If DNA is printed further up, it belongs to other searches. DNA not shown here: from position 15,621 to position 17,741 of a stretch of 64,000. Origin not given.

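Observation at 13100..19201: Four-gene helicase / GHKL ATPase / wHTH-array / PLD operon convergent on the phosphorothioation genes: candidate new modification-sensing effector module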

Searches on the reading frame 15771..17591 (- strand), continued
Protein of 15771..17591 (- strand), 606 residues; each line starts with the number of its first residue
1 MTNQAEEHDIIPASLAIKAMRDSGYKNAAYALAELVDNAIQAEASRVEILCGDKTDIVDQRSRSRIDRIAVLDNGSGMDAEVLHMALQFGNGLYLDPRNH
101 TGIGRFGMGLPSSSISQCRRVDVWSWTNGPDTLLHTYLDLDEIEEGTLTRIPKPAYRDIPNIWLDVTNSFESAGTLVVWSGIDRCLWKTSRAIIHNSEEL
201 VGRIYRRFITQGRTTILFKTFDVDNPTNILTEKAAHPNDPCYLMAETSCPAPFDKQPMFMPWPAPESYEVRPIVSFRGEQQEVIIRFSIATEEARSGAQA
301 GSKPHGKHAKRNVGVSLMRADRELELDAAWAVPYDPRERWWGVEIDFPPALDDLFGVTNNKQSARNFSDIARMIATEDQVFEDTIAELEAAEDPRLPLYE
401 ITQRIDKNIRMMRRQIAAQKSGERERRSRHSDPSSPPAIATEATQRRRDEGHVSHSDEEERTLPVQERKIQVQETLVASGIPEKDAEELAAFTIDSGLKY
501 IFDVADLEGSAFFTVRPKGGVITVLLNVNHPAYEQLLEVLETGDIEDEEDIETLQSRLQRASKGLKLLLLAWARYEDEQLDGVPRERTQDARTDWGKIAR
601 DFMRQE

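Call 65: search_dna_similar(query=window:15771-17591:-, collection=plasmids, mode=protein, max_rows=15, max_evalue=1e-20)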
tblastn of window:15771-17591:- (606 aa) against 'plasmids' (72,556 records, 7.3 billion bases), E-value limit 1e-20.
Records with a match: 19; places in all: 22; records where one place covers at least 80% of the query: 14.
Best place of each record, by identity: <60% 19.
By first word of the organism name: Trichormus 2; Roseivivax 2; Planktothrix 1; Cyanobacterium 1; Geminocystis 1; Hymenobacter 1; Mesorhizobium 1; Pannonibacter 1; Agrobacterium 1; Aminobacter 1; and 7 more.
By predicted mobility (MOB-suite, as given by PLSDB): non-mobilizable 11; mobilizable 5; conjugative 3.
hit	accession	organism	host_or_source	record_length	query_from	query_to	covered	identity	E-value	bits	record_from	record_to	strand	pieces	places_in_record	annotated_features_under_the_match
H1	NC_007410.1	Trichormus variabilis ATCC 29413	-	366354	8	606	99%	55.4%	0e+0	674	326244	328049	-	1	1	ATP-binding protein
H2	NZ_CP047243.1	Trichormus variabilis 0441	cell culture,thermal spring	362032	8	606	99%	55.4%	0e+0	674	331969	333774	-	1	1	ATP-binding protein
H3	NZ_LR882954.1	Planktothrix agardhii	-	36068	8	606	99%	53.6%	0e+0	647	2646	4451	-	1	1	ATP-binding protein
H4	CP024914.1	Cyanobacterium sp. HL-69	cell culture,enrichment cultures from ...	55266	8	606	99%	53.1%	0e+0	644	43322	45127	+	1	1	none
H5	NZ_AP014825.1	Geminocystis sp. NIES-3709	-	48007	8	606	99%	52.1%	0e+0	611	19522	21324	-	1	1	ATP-binding protein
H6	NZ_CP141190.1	Hymenobacter sp. GOD-10R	single cell,Crepidiastrum sonchifolium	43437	4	603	99%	51.3%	0e+0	602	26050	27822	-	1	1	ATP-binding protein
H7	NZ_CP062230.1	Mesorhizobium onobrychidis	Sainfoin,pure bacterial culture,Nodule ...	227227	10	605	98%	42.2%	9e-137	447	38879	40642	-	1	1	ATP-binding protein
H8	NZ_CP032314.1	Pannonibacter phragmitetus BB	cell culture,soil under ...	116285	10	606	99%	42.1%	3e-136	446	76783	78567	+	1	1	ATP-binding protein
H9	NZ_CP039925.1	Agrobacterium tumefaciens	-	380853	10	606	99%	42.0%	3e-137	449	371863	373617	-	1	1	ATP-binding protein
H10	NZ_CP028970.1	Aminobacter sp. MSH1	Soil,Dichlobenil-treated soil sampled ...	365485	5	606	99%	41.5%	4e-134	439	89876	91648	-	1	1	ATP-binding protein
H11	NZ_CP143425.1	Roseobacter litoralis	Fucus vesiculosus var. spiralis,cell ...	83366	10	603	98%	41.8%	3e-134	440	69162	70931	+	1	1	ATP-binding protein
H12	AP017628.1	Pleomorphomonas sp. SM30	-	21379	10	529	86%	43.0%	2e-121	403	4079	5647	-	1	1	hypothetical protein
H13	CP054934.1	Nocardiopsis flavescens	Single Cell,marine sediment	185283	10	598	97%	24.8%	2e-24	116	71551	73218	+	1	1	ATP-binding protein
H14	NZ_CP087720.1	Roseomonas sp. OT10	single cell,human skin swab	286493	13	538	87%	26.0%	1e-23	114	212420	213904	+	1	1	ATP-binding protein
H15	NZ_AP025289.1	Treponema saccharophilum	-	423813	19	362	57%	34.9%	9e-52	199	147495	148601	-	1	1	ATP-binding protein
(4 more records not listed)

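Call 66: get_annotated_region(hit=H1, flank=11000)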
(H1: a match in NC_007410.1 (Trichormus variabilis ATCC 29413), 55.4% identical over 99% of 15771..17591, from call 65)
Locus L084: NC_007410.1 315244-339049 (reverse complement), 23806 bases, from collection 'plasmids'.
description: Trichormus variabilis ATCC 29413 plasmid A, complete sequence
organism: Trichormus variabilis ATCC 29413 (NCBI taxid 240292)
taxonomy: Bacteria; Cyanobacteriota; Cyanophyceae; Nostocales; Nostocaceae; Trichormus; Trichormus variabilis; Trichormus variabilis ATCC 29413
host: -; source: -; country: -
typing (MOB-suite, as given by PLSDB): conjugative; replicon rep_cluster_38; relaxase MOBV,MOBV; mating-pair formation MPF_T
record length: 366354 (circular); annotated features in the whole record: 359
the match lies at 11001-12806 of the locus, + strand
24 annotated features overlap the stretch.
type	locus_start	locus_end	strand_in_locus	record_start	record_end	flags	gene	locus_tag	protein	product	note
CDS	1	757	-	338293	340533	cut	-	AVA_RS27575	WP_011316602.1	DNA phosphorothioation-associated putative methyltransferase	-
CDS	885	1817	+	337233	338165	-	-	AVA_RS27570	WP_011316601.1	DUF4007 family protein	-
CDS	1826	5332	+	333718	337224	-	-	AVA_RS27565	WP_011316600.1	hypothetical protein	-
CDS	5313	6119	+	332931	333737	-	-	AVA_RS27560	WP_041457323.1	phosphoadenosine phosphosulfate reductase family protein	-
CDS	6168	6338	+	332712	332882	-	-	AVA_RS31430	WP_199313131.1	hypothetical protein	-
CDS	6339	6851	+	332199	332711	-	-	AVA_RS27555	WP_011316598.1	hypothetical protein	-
CDS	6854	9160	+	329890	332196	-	-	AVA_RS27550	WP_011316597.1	DNA sulfur modification protein DndB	-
CDS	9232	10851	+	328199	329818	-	-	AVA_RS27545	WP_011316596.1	DEAD/DEAH box helicase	-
CDS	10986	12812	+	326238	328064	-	-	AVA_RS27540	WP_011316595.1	ATP-binding protein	-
CDS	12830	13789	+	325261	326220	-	-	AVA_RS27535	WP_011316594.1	phospholipase D family protein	-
CDS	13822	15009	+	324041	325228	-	-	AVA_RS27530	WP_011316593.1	cysteine desulfurase family protein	-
CDS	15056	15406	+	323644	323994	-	-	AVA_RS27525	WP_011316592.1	hypothetical protein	-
CDS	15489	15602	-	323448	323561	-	-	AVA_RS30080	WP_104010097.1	WD40 repeat domain-containing protein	-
CDS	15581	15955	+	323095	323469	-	-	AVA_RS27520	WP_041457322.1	3'-5' exonuclease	-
CDS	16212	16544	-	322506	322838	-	-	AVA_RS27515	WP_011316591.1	hypothetical protein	-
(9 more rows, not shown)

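Call 67: get_annotated_region(hit=H9, flank=10000)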
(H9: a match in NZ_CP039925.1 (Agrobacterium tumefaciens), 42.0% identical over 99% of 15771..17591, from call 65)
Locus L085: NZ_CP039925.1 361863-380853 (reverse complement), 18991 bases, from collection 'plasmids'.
description: Agrobacterium tumefaciens strain CFBP7129 plasmid pAtCFBP7129b, complete sequence
organism: Agrobacterium tumefaciens (NCBI taxid 358)
taxonomy: Bacteria; Pseudomonadota; Alphaproteobacteria; Hyphomicrobiales; Rhizobiaceae; Agrobacterium; Agrobacterium tumefaciens
host: -; source: -; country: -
typing (MOB-suite, as given by PLSDB): non-mobilizable; mating-pair formation MPF_T
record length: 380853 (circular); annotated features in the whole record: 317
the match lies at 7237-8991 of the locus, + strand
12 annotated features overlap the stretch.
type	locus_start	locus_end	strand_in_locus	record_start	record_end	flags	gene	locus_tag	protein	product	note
CDS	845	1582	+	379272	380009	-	-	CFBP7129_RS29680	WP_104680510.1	GGDEF domain-containing protein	-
CDS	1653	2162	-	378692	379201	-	-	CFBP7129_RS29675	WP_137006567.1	DUF305 domain-containing protein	-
CDS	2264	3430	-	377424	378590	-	-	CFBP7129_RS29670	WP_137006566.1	site-specific integrase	GO:0015074 - DNA integration [Evidence IEA]; GO:0006310 - DNA recombination [Evidence IEA]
CDS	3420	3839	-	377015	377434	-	-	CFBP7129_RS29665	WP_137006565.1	type II toxin-antitoxin system VapC family toxin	-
CDS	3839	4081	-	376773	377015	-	-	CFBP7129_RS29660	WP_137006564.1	type II toxin-antitoxin system prevent-host-death family antitoxin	GO:0008219 - cell death [Evidence IEA]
CDS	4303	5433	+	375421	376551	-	-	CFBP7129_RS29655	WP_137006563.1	RHE_PE00001 family protein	-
CDS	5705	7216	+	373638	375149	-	-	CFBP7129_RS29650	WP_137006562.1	helicase-related protein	-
CDS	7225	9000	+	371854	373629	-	-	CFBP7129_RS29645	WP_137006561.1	ATP-binding protein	-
CDS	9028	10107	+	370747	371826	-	-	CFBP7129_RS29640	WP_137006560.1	hypothetical protein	-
CDS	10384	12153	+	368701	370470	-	-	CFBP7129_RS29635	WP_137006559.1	hypothetical protein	-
CDS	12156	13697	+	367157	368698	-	-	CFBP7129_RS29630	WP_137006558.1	hypothetical protein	-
CDS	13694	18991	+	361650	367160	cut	-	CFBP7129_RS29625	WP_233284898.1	FtsK/SpoIIIE domain-containing protein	-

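Call 70: predict_structure(alignment_id=A1)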
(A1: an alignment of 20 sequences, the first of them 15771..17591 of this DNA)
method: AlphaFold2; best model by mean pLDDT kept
length: 606 residues; sequences in the alignment: 20
mean_pLDDT: 74.9   pTM: 0.59
mean pLDDT of the five models: 74.9, 71.7, 71.5, 65.8, 64.3
residues with pLDDT >= 90: 57; 70-90: 356; 50-70: 143; < 50: 50
segments of 3 or more residues with pLDDT < 50: 1-16, 107-114, 241-244, 421-431, 542-547
pLDDT, mean of each block of 10 residues (from residue 1): 37 45 68 80 89 76 78 89 79 73 50 59 87 87 87 90 83 88 66 81 85 90 87 76 55 69 69 86 85 64 63 78 77 70 83 65 67 57 80 81 83 71 42 74 83 83 90 89 85 86 82 86 87 69 49 63 81 79 63 73 63
secondary structure, 60 per line:
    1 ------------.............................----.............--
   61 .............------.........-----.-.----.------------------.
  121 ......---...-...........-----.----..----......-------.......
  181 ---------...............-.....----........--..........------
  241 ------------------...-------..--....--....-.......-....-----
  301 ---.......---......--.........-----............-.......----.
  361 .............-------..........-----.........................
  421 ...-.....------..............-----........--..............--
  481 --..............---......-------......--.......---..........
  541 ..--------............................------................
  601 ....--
elements in order: H13-41 E46-58 E61-73 H80-88 E120-126 E134-139 H140-144 H161-166 E174-180 H190-204 H206-210 E215-222 E225-234 E259-261 E273-276 E279-282 E284-290 H292-295 H304-310 E314-319 E322-327 H336-340 E341-347 H349-355 H360-373 H381-390 H396-423 H425-429 H436-449 H455-462 H465-478 H483-496 E500-505 E513-518 E521-527 H531-542 H551-578 H585-604

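Call 73: fold_search(model_id=the predicted structure, library=pdb)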
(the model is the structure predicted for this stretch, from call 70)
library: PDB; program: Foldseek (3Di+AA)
matches with E <= 10: 655; with E <= 0.001: 123
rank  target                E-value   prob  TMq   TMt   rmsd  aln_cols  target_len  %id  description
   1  9cdh_B                1.9e-09  1.00  0.32  0.40  10.3       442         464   16  MORC2 PD mutant with DNA (released 2025-07-09)
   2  6mw7_D                5.5e-09  1.00  0.33  0.38  10.2       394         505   16  Crystal structure of ATPase module of SMCHD1 bound to ATP (released 2019-09-11)
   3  5ix2_B                5.8e-09  1.00  0.33  0.45  10.1       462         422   13  Crystal structure of mouse Morc3 ATPase-CW cassette in complex with AMPPNP and unmodified H3 peptide (released 2016-08-17)
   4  9cdh_A                6.1e-09  1.00  0.31  0.38  10.7       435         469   14  MORC2 PD mutant with DNA (released 2025-07-09)
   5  4ipe_B                6.8e-09  1.00  0.28  0.28  19.5       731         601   12  Crystal structure of mitochondrial Hsp90 (TRAP1) with AMPPNP (released 2014-01-22)
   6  5ix1_A                1.0e-08  1.00  0.30  0.41  10.1       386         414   13  Crystal structure of mouse Morc3 ATPase-CW cassette in complex with AMPPNP and H3K4me3 peptide (released 2016-08-17)
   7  5tth_B                1.0e-08  1.00  0.29  0.28  19.9       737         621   13  Heterodimeric SpyCatcher/SpyTag-fused zebrafish TRAP1 in ATP/ADP-hybrid state (released 2017-08-23)
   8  5ix2_A                1.3e-08  1.00  0.35  0.48   9.8       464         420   12  Crystal structure of mouse Morc3 ATPase-CW cassette in complex with AMPPNP and unmodified H3 peptide (released 2016-08-17)
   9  9n2k_B                1.4e-08  1.00  0.30  0.50  11.5       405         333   16  N-terminal domain of Bacillus subtilis MutL bound to ADP (released 2026-01-07)
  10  5ix1_B                1.4e-08  1.00  0.32  0.44  10.5       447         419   14  Crystal structure of mouse Morc3 ATPase-CW cassette in complex with AMPPNP and H3K4me3 peptide (released 2016-08-17)
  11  6o1e                  1.4e-08  1.00  0.31  0.41  11.8       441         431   12  The crystal structure of human MORC3 ATPase-CW in complex with AMPPNP (released 2019-03-20)
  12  5tvw_B                1.4e-08  1.00  0.27  0.28  17.9       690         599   13  Crystal structure of mitochondrial Hsp90 (TRAP1) with ATP in absence of Mg, hemi-hydrolyzed (released 2018-03-14)
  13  6mw7_A                1.4e-08  1.00  0.33  0.38   9.4       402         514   15  Crystal structure of ATPase module of SMCHD1 bound to ATP (released 2019-09-11)
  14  6mw7_B                1.5e-08  1.00  0.32  0.37   9.7       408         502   15  Crystal structure of ATPase module of SMCHD1 bound to ATP (released 2019-09-11)
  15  8gae_B                1.6e-08  1.00  0.31  0.30  18.8       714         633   11  Hsp90 provides platform for CRaf dephosphorylation by PP5 (released 2023-04-26)
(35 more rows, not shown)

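Call 85: search_protein_families(library=padloc, proteins=[L084:6854-9160:+, L084:6339-6851:+, L019:7388-8776:+, L085:5705-7216:+, L085:9028-10107:+, L085:10384-12153:+, L085:12156-13697:+, L039:12006-12614:+, L015:6690-8300:+], max_evalue=0.001)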
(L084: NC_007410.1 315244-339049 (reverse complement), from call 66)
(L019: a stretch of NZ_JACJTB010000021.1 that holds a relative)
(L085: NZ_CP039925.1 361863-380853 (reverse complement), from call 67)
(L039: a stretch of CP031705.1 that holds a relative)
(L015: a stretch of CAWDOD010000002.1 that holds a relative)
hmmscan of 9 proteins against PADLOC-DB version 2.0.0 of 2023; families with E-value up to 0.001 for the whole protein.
L084:6854-9160:+ (768 aa): 1 family
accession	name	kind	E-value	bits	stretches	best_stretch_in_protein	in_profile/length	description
PDLC02658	DndB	-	0.00067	16.8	0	135-173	83-120/356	DndB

L084:6339-6851:+ (170 aa): 0 families

L019:7388-8776:+ (462 aa): 1 family
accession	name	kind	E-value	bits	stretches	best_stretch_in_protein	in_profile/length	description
PDLC01460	Cas9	-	1.2e-05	21.8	1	333-406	500-571/901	"CAS-II-A,CAS-II-B,CAS-II-C; effector__SPE"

L085:5705-7216:+ (503 aa): 6 families
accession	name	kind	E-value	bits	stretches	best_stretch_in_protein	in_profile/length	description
PDLC03659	mREase_IV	-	7.6e-07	25.4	1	379-464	464-549/945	Type IV methyl-directed restriction enzyme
PDLC02707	PbeA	-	3.7e-05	20.5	1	348-449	497-598/672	PbeA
PDLC02872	DpdF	-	0.00016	18.3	1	353-425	378-447/859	DpdF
PDLC03658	mREase_IV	-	0.00023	17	1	385-464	462-541/953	Type IV methyl-directed restriction enzyme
PDLC02870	DpdF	-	0.00062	16.4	0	364-464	216-316/534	DpdF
PDLC02867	DpdF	-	0.00074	15.9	0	366-450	365-450/855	DpdF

L085:9028-10107:+ (359 aa): 1 family
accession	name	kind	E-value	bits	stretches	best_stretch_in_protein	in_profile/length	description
PDLC00735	Effector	-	1.7e-10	38.4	1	1-96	1-95/462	Endonuclease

L085:10384-12153:+ (589 aa): 6 families
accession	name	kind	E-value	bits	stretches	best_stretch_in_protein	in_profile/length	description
PDLC02793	SspF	-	2.8e-237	786.9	1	1-588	16-600/600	SspF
PDLC02794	SspF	-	5.8e-95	317.1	1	1-549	16-571/572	SspF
PDLC02798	SspF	-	3.5e-63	212.1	1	2-551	24-581/607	SspF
PDLC02795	SspF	-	2.6e-59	199.4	1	3-552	22-547/560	SspF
PDLC02797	SspF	-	1.4e-33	114.1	1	16-456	35-475/568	SspF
PDLC02796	SspF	-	9.8e-33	111.9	1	24-529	36-507/525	SspF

L085:12156-13697:+ (513 aa): 4 families
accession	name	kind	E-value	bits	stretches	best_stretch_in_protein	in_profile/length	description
PDLC02799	SspG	-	5.9e-219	726.2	1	16-507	4-498/498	SspG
PDLC02802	SspG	-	1.8e-140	467.2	1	18-507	5-519/519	SspG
PDLC02800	SspG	-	3e-53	179.5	2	22-273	3-265/476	SspG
PDLC02801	SspG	-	4.1e-22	76.3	2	21-203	2-168/533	SspG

L039:12006-12614:+ (202 aa): 1 family
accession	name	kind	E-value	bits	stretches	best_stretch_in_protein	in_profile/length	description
PDLC01472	PD_DExK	-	4.5e-51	170.5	1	54-195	2-138/146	"CAS-I,CAS-II,CAS-III,CAS-IV,CAS-V,CAS-VI; associated"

L015:6690-8300:+ (536 aa): 0 families

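Call 87: get_annotated_region(hit=H6, flank=10000)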
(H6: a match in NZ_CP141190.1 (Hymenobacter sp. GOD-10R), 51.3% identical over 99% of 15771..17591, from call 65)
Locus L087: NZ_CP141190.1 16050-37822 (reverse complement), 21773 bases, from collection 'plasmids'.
description: Hymenobacter sp. GOD-10R plasmid unnamed6, complete sequence
organism: Hymenobacter sp. GOD-10R (NCBI taxid 3093922)
taxonomy: Bacteria; Bacteroidota; Cytophagia; Cytophagales; Hymenobacteraceae; Hymenobacter; Hymenobacter sp. GOD-10R
host: -; source: single cell,Crepidiastrum sonchifolium; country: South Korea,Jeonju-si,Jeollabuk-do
typing (MOB-suite, as given by PLSDB): non-mobilizable
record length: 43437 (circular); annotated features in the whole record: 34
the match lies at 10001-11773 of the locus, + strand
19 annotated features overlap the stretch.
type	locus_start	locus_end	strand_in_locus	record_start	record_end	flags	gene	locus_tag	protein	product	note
CDS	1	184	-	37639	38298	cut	-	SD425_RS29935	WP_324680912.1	recombinase family protein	GO:0006310 - DNA recombination [Evidence IEA]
CDS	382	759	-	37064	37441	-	-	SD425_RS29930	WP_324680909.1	GNAT family protein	-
CDS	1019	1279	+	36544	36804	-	-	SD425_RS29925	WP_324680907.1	helix-turn-helix transcriptional regulator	-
CDS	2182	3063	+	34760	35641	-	-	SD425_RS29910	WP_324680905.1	DUF4007 family protein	-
CDS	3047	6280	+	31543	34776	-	-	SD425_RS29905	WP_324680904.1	hypothetical protein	-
CDS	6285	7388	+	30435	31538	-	-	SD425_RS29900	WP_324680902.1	phosphoadenosine phosphosulfate reductase family protein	-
CDS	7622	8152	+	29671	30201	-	-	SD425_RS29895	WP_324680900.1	hypothetical protein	-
CDS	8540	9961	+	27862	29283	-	-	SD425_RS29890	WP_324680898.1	DEAD/DEAH box helicase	-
CDS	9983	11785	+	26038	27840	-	-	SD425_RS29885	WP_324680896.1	ATP-binding protein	-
CDS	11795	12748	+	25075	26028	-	-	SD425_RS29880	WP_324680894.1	phospholipase D family protein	-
CDS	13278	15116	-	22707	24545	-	-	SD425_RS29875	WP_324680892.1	DUF262 domain-containing protein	-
CDS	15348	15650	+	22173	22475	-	-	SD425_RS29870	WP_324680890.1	transposase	GO:0006313 - DNA transposition [Evidence IEA]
CDS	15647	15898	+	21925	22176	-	-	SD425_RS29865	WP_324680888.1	hypothetical protein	-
CDS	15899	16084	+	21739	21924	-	-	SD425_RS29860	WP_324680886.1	hypothetical protein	-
CDS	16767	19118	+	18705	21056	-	-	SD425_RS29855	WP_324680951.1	S1 RNA-binding domain-containing protein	-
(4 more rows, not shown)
